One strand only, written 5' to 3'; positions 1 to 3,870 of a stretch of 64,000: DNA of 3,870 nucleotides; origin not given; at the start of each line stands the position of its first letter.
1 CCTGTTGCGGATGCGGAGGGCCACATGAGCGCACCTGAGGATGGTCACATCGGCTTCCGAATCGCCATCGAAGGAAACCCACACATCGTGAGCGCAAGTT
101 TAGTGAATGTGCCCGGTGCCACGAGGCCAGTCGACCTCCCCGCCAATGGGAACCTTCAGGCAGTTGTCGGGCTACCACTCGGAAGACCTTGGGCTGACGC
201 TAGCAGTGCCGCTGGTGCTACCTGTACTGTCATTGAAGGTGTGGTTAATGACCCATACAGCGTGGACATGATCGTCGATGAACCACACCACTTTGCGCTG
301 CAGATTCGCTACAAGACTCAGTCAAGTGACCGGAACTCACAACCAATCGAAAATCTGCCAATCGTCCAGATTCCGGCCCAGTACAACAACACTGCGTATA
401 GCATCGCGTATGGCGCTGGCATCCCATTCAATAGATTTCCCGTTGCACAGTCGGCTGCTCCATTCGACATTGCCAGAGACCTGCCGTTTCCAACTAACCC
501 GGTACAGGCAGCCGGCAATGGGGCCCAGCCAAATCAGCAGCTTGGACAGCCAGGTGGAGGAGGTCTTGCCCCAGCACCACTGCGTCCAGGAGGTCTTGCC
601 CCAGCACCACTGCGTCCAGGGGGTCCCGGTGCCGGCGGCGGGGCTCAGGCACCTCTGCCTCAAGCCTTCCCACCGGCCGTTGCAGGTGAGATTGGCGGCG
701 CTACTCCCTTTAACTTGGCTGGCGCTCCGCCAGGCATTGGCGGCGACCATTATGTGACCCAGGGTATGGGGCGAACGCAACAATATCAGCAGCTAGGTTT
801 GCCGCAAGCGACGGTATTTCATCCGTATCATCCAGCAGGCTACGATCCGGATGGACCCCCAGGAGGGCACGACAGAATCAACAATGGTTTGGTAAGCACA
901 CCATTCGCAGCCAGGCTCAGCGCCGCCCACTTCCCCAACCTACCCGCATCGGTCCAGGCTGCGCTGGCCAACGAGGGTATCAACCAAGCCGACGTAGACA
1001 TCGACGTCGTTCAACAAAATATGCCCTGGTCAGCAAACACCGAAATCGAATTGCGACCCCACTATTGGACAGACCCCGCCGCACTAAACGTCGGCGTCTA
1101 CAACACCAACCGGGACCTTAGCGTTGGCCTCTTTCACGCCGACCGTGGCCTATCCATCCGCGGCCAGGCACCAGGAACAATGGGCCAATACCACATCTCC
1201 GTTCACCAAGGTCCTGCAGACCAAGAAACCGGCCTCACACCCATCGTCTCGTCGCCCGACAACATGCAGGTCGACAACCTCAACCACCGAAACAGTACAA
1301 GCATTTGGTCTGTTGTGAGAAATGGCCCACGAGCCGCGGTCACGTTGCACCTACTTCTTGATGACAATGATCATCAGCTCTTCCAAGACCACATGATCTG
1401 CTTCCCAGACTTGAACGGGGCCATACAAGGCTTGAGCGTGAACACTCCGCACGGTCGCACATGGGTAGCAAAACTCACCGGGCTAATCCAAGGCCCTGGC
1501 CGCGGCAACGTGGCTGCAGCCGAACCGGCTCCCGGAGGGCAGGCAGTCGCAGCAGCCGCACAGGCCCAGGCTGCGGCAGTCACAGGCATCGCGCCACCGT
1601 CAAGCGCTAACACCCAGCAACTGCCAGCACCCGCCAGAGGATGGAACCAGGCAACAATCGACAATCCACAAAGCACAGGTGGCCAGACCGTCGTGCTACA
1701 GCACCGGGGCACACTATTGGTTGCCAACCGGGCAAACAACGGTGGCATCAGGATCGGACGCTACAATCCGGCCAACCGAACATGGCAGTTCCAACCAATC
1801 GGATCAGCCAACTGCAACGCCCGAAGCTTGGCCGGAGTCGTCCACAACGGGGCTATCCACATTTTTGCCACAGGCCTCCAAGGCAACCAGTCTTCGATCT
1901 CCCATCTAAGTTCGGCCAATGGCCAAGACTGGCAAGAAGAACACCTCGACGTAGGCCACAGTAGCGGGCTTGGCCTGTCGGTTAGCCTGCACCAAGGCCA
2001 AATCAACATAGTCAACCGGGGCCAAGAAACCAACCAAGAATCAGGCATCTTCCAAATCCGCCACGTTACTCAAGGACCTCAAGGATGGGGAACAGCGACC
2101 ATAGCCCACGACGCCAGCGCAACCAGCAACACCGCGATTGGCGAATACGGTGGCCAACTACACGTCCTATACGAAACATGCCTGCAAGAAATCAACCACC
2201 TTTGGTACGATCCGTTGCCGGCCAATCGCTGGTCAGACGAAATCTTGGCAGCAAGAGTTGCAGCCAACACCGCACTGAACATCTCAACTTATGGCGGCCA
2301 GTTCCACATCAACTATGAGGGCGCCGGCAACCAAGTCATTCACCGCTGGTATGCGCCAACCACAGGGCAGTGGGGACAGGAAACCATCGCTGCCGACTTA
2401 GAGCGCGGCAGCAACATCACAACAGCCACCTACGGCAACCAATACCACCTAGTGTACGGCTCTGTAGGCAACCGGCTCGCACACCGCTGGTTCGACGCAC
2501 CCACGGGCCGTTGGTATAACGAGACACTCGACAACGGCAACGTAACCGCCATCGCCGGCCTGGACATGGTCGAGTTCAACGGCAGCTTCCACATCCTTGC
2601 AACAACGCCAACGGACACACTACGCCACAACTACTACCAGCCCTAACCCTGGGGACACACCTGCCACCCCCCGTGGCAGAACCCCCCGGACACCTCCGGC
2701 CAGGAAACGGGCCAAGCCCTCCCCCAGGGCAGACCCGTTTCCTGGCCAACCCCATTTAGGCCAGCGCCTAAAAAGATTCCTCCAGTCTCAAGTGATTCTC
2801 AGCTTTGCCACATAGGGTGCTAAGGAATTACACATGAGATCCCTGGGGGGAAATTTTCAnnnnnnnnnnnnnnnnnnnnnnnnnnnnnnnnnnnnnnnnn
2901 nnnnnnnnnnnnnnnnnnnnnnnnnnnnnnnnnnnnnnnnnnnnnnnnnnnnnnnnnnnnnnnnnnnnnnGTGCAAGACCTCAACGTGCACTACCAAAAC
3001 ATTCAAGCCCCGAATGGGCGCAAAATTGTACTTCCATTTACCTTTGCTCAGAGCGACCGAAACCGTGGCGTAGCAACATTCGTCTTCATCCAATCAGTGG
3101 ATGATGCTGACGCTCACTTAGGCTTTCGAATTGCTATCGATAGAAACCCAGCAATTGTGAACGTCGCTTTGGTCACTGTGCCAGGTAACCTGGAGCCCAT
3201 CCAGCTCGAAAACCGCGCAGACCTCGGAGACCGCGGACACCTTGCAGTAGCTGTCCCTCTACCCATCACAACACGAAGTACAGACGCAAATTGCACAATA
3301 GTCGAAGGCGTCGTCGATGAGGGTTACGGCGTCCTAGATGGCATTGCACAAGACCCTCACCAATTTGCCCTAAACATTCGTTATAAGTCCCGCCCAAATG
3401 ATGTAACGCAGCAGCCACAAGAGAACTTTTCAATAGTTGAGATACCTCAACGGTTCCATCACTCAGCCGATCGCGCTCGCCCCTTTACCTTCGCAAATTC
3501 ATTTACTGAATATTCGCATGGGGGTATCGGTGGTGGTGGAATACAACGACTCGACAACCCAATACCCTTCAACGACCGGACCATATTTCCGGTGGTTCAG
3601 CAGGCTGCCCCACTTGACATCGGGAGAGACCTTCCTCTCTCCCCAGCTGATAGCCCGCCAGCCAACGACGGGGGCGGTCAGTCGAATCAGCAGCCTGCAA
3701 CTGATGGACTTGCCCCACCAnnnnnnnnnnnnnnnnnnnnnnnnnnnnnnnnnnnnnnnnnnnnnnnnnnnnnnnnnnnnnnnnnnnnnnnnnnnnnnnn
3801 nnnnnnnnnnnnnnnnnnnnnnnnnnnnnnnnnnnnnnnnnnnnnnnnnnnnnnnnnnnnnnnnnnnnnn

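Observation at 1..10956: Tandem array of four secreted paralogs sharing one C-terminal seven-repeat propeller but carrying swapped N-terminal heads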

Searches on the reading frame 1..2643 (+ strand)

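Call 3: search_protein_families(library=pfam, proteins=[window:1-2643:+], max_evalue=0.1)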
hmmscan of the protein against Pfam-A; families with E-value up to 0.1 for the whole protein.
window:1-2643:+ (881 aa): 1 family
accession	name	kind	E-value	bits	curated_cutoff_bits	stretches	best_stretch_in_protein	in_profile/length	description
PF12904.13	Collagen_bind_2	-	0.054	13.8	22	0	746-793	16-63/92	Putative collagen-binding domain of a collagenase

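Call 4: search_protein_families(library=ncbifam, proteins=[window:1-2643:+], max_evalue=0.1)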
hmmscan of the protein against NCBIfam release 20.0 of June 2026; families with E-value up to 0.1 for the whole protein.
window:1-2643:+ (881 aa): 0 families

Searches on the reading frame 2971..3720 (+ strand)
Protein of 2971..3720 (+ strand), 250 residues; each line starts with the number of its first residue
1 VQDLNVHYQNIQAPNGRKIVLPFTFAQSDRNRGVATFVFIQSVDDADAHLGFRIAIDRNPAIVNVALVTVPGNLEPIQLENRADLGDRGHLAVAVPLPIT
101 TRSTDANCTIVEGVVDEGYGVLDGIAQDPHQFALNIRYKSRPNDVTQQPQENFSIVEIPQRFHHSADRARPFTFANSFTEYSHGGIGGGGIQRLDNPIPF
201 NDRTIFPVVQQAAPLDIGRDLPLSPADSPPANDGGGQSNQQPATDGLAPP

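Call 20: search_protein_families(library=pfam, proteins=[window:2971-3720:+], max_evalue=10)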
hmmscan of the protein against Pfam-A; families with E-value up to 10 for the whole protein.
window:2971-3720:+ (250 aa): 0 families
